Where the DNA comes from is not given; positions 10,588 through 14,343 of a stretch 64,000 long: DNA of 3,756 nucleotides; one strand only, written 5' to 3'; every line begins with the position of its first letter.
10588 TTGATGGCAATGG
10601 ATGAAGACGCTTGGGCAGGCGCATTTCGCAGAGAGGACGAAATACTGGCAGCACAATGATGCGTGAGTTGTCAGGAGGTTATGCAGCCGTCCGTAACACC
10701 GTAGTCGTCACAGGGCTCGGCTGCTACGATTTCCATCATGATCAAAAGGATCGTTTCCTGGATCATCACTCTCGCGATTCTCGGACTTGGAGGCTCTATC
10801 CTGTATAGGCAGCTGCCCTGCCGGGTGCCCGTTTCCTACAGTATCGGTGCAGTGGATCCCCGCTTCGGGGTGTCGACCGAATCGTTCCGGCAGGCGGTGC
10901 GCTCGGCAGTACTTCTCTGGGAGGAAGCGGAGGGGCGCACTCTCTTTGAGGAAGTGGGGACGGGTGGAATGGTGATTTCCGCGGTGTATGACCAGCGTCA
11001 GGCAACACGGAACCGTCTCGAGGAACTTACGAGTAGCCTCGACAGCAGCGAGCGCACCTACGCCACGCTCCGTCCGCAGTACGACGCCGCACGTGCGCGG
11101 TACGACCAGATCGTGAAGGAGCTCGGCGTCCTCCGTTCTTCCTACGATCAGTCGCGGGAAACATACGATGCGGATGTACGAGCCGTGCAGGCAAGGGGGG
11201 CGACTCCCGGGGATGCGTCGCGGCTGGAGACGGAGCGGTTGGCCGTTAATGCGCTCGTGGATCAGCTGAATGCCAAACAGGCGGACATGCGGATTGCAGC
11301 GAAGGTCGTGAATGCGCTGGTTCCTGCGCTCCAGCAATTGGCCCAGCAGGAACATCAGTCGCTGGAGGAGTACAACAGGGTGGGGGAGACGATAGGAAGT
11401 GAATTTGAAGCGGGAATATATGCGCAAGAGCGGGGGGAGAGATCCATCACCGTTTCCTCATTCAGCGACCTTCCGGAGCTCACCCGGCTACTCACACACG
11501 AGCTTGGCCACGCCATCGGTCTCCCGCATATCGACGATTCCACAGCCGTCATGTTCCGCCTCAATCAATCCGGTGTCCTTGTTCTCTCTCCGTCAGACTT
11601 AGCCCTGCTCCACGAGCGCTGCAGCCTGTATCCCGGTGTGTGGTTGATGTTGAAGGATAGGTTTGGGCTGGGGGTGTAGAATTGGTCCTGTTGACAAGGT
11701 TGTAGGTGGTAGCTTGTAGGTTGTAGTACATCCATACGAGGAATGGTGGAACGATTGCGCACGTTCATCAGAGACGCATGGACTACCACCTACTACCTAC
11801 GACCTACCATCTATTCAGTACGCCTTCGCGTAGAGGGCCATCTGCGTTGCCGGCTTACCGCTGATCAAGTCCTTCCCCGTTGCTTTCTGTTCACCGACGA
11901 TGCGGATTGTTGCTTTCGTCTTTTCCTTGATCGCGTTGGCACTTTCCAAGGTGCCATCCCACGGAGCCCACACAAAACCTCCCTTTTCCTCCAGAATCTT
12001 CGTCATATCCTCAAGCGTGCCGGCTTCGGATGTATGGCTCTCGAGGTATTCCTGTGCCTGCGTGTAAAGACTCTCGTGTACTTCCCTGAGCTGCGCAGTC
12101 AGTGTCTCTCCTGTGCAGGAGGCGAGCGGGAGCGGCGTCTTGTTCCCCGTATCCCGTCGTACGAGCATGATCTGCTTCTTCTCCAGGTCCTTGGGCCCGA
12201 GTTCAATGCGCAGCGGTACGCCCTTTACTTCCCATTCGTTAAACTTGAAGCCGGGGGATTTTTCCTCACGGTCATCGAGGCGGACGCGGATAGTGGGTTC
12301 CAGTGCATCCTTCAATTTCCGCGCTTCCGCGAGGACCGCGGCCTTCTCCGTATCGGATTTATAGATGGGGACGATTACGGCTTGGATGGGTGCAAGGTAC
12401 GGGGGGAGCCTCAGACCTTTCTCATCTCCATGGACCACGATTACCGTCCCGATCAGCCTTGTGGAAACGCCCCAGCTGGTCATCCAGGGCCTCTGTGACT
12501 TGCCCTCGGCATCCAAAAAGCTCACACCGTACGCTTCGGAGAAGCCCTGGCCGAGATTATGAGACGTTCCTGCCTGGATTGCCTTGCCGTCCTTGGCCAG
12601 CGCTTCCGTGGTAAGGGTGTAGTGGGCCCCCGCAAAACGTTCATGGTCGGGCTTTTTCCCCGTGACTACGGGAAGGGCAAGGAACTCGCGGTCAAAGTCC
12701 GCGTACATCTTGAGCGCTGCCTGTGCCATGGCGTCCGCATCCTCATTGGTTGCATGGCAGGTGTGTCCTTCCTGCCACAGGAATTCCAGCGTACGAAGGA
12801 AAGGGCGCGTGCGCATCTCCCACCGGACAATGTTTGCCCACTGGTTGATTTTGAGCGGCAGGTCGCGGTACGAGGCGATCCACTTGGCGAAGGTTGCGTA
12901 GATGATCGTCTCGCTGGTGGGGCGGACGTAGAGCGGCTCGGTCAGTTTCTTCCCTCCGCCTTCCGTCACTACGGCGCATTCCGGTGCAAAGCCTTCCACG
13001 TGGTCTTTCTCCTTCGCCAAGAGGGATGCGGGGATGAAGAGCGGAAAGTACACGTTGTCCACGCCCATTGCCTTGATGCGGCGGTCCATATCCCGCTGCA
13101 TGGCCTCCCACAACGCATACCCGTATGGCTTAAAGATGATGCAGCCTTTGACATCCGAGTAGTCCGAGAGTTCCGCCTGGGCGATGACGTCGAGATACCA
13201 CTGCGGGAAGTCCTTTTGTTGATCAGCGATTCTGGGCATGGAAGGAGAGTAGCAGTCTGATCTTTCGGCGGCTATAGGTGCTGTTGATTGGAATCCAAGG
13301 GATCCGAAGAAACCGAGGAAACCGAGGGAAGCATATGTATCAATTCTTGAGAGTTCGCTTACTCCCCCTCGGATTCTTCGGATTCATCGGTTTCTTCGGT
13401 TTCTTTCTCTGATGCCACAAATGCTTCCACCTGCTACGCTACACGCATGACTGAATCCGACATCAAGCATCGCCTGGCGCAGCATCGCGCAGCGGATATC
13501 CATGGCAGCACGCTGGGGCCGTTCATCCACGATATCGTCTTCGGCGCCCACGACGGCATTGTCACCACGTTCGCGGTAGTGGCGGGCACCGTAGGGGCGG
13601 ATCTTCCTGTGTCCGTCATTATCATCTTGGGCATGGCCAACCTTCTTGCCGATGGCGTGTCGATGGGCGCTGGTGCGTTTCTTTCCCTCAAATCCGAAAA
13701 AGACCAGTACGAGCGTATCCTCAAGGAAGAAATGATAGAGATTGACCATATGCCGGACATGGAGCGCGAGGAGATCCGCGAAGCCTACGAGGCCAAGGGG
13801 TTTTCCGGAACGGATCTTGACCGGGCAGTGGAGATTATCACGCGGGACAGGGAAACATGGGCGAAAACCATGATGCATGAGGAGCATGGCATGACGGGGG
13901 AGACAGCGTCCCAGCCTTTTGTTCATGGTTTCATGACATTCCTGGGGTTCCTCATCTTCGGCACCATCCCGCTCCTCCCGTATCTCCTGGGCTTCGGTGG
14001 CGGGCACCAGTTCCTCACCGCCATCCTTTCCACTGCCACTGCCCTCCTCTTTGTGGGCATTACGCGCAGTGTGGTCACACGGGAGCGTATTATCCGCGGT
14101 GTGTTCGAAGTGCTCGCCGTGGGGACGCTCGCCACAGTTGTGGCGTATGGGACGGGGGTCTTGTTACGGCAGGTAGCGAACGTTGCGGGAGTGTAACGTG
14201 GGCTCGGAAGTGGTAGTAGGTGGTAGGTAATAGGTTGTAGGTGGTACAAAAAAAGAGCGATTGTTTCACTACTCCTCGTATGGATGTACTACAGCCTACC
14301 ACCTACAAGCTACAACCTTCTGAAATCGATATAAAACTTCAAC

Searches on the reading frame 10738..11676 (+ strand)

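Call 58: search_protein_families(library=pfam, proteins=[window:10738-11676:+], max_evalue=0.001)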
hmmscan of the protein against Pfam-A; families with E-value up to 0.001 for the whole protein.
window:10738-11676:+ (313 aa): 2 families
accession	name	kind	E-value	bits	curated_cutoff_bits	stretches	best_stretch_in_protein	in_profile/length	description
PF00413.30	Peptidase_M10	-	1.6e-07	31.7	24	1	241-277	101-137/159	Matrixin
PF10462.15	Peptidase_M66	-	3.6e-05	23.3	20.6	1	179-265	122-209/306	Peptidase M66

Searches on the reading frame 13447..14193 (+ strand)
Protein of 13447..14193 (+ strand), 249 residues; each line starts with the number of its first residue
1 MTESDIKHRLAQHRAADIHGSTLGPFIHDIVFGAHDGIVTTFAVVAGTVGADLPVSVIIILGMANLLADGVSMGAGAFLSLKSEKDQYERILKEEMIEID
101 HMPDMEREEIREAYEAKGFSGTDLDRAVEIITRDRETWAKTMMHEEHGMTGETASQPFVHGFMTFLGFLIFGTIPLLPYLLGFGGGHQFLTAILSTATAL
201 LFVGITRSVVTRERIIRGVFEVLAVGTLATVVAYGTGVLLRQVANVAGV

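Call 58: search_protein_families(library=pfam, proteins=[window:13447-14193:+], max_evalue=0.001)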
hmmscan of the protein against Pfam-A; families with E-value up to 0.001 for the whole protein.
window:13447-14193:+ (249 aa): 1 family
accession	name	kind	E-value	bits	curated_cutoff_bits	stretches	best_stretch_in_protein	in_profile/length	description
PF01988.24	VIT1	-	3.7e-61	207.1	28.1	1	28-237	2-213/214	VIT family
